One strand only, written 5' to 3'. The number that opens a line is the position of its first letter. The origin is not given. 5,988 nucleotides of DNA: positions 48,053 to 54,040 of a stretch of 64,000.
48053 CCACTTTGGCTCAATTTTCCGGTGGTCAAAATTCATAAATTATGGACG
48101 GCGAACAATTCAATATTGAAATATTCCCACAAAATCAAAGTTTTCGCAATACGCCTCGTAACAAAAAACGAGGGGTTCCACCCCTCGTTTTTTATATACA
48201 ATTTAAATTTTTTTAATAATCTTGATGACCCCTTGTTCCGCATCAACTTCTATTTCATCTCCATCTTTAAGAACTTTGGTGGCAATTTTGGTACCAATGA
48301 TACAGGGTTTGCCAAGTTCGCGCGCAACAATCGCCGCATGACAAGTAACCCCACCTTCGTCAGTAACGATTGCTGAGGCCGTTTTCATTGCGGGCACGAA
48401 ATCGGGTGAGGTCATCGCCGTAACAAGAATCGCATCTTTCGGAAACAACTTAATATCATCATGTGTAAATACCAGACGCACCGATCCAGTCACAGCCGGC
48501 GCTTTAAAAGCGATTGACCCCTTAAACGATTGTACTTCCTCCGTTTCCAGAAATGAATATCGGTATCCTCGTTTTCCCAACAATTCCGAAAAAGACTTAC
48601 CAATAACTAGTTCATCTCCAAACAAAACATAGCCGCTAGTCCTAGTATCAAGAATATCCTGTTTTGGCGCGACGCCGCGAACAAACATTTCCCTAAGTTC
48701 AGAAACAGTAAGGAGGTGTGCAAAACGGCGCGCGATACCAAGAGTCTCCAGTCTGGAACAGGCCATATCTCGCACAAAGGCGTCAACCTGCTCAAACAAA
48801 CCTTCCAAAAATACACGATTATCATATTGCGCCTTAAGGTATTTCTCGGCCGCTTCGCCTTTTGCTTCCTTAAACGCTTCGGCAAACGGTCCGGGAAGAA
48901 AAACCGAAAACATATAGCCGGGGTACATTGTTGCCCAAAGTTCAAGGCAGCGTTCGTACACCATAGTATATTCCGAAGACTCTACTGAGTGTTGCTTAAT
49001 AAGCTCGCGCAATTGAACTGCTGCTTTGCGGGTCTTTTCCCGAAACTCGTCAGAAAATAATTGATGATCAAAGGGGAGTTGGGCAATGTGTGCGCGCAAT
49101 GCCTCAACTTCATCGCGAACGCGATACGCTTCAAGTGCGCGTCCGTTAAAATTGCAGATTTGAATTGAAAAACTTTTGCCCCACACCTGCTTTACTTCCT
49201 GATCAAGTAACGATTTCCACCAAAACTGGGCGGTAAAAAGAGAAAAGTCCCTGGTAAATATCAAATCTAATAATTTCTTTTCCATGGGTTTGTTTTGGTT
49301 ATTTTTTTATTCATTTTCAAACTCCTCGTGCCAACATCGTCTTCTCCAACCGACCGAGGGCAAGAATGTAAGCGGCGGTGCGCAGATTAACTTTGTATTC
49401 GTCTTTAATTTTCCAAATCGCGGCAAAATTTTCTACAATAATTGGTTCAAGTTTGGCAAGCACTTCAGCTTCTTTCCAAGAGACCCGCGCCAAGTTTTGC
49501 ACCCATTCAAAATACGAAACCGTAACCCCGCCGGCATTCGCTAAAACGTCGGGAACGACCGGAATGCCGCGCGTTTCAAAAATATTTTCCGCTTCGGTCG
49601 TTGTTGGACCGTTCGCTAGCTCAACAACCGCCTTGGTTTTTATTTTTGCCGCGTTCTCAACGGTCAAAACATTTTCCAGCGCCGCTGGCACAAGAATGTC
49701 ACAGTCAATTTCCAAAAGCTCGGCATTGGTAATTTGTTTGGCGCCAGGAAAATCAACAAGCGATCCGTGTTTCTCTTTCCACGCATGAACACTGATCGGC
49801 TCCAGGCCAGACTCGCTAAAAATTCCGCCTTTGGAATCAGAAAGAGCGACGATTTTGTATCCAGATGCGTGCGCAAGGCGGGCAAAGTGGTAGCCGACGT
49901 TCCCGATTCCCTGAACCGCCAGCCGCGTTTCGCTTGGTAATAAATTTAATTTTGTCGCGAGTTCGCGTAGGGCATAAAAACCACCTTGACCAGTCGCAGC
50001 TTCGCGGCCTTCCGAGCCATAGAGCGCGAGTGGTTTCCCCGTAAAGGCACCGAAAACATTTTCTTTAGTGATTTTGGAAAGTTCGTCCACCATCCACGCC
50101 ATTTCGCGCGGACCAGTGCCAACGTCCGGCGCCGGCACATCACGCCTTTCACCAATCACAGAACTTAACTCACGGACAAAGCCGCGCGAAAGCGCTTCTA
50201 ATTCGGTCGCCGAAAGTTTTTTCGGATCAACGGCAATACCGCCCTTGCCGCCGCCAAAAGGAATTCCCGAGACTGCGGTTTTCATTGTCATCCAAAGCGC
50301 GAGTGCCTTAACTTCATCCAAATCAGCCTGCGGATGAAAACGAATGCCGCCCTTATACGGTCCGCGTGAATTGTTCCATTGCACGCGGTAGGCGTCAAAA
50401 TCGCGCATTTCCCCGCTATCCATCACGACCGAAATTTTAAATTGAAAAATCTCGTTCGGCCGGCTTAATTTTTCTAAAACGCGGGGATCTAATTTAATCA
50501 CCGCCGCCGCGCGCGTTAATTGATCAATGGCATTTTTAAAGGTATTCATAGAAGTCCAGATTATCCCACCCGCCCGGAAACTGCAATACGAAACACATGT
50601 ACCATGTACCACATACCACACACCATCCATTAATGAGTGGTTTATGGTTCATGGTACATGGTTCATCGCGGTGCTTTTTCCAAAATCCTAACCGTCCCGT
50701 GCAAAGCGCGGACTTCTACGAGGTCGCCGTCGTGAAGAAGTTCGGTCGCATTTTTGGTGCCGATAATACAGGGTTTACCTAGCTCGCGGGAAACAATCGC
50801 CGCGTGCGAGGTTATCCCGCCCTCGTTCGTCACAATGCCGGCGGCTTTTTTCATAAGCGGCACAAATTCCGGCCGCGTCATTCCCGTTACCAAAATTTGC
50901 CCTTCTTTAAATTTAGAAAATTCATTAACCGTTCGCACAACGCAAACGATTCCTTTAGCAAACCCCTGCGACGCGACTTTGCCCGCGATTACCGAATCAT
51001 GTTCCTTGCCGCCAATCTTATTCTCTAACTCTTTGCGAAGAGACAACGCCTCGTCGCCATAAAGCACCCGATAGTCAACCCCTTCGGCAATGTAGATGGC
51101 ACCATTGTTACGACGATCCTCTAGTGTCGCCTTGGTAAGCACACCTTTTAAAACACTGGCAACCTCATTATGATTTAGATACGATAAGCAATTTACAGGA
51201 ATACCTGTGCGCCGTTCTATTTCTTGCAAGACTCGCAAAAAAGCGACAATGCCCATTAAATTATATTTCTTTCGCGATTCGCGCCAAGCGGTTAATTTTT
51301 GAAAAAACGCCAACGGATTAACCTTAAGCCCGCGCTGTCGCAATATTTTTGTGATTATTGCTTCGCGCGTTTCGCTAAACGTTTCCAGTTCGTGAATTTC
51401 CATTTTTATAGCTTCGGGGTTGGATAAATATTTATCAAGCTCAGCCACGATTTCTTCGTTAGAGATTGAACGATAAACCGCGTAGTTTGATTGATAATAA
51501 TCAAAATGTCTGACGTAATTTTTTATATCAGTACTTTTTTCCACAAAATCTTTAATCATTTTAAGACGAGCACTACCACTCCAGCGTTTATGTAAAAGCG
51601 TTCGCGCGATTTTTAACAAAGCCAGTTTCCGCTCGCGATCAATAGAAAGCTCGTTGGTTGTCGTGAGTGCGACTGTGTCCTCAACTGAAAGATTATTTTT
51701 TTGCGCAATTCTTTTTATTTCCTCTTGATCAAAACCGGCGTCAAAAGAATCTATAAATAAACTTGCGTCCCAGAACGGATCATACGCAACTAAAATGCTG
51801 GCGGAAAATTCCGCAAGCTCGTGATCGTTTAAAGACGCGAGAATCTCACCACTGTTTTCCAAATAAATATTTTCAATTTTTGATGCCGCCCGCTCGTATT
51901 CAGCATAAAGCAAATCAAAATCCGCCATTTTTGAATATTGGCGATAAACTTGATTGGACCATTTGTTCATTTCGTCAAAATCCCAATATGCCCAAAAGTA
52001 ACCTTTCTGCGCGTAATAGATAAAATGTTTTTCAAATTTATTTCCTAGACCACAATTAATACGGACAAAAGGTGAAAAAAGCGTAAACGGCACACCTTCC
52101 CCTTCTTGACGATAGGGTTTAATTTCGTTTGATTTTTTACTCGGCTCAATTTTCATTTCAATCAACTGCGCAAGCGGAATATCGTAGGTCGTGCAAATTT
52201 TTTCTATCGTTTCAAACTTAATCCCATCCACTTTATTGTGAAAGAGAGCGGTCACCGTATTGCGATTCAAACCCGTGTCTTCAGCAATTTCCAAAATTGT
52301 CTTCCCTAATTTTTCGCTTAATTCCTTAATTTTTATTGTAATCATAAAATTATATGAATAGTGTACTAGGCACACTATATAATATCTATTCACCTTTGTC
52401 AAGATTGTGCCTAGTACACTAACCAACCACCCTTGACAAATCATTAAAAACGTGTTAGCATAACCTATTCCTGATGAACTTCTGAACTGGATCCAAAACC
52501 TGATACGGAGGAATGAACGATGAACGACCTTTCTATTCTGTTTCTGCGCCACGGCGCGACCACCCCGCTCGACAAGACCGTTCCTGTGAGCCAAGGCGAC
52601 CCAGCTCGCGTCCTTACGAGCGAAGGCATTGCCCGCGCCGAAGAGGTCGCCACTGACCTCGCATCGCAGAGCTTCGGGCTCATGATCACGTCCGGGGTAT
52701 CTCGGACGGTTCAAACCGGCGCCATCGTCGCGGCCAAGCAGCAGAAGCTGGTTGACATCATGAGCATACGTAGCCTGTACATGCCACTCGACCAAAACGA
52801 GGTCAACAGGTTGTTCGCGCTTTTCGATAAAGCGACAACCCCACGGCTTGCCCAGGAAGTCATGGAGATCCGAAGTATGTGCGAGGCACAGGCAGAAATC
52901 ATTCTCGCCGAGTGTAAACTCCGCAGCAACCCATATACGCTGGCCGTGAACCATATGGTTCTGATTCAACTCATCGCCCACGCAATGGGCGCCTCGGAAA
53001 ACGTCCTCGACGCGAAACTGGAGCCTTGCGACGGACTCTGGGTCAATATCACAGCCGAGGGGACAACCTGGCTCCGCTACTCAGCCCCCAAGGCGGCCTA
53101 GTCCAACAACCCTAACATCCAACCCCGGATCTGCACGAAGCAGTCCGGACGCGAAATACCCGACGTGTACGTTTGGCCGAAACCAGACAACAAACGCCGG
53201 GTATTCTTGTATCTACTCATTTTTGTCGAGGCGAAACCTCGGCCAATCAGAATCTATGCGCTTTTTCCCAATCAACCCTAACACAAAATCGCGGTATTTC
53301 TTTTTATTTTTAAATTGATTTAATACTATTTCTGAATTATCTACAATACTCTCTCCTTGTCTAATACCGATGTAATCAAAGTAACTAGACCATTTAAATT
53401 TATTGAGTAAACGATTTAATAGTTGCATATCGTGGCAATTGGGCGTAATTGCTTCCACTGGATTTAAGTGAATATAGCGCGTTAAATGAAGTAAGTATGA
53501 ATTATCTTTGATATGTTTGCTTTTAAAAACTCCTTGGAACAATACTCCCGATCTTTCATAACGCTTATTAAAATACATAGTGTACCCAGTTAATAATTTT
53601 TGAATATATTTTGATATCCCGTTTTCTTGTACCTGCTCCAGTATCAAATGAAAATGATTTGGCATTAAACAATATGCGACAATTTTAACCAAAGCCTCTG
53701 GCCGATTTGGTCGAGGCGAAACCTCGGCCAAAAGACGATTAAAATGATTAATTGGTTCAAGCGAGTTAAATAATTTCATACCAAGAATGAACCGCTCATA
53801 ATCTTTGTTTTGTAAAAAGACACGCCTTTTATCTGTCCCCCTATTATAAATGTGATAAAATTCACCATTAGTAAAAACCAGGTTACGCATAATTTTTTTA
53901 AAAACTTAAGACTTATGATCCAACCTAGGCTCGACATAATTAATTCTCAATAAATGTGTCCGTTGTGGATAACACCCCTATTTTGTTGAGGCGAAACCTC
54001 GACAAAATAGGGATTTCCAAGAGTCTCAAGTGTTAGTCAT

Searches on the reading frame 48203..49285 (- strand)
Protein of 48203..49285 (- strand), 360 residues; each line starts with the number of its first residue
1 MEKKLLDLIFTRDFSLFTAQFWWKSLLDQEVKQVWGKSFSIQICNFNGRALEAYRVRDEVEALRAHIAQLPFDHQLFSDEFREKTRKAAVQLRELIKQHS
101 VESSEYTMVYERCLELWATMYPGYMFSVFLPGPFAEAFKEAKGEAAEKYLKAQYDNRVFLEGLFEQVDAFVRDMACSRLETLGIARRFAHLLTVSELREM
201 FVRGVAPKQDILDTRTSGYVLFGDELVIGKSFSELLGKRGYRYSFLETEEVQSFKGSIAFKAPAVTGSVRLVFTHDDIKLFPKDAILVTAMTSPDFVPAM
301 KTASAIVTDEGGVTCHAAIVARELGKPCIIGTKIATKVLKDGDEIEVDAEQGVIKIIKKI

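Call 30: search_protein_families(library=pfam, proteins=[window:48203-49285:-], max_evalue=0.001)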
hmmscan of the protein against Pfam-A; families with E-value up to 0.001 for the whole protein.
window:48203-49285:- (360 aa): 1 family
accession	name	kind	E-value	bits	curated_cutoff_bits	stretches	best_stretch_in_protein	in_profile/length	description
PF00391.29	PEP-utilizers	-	2e-27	95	23.1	1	281-352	1-72/72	PEP-utilising enzyme, mobile domain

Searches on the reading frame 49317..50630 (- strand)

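Call 30: search_protein_families(library=pfam, proteins=[window:49317-50630:-], max_evalue=0.001)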
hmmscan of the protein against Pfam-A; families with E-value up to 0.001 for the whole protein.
window:49317-50630:- (437 aa): 2 families
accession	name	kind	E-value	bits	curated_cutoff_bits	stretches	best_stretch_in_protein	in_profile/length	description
PF00208.27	ELFV_dehydrog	-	9.7e-76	255.1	23.4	1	205-436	2-241/241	Glutamate/Leucine/Phenylalanine/Valine dehydrogenase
PF02812.23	ELFV_dehydrog_N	-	1.6e-54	183.5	25.3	1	58-185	1-128/129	Glu/Leu/Phe/Val dehydrogenase, dimerisation domain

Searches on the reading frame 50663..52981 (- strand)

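Call 30: search_protein_families(library=pfam, proteins=[window:50663-52981:-], max_evalue=0.001)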
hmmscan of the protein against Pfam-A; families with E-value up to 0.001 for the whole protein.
window:50663-52981:- (772 aa): 4 families
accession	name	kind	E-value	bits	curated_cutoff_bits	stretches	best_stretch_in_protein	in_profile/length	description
PF00391.29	PEP-utilizers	-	1.3e-25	89.2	23.1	1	691-761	1-71/72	PEP-utilising enzyme, mobile domain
PF13443.12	HTH_26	-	3.4e-11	43.7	22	1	218-276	2-60/63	Cro/C1-type HTH DNA-binding domain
PF12844.13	HTH_19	-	1.8e-06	28.2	30.2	1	217-273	3-58/64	Helix-turn-helix domain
PF01381.28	HTH_3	-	0.00012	22.5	23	1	218-272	1-54/55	Helix-turn-helix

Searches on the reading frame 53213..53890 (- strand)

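Call 30: search_protein_families(library=pfam, proteins=[window:53213-53890:-], max_evalue=0.001)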
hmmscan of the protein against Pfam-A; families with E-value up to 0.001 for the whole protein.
window:53213-53890:- (225 aa): 1 family
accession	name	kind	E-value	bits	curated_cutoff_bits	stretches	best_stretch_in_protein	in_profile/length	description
PF01797.21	Y1_Tnp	-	1.4e-08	35.3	23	1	68-141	41-119/121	Transposase IS200 like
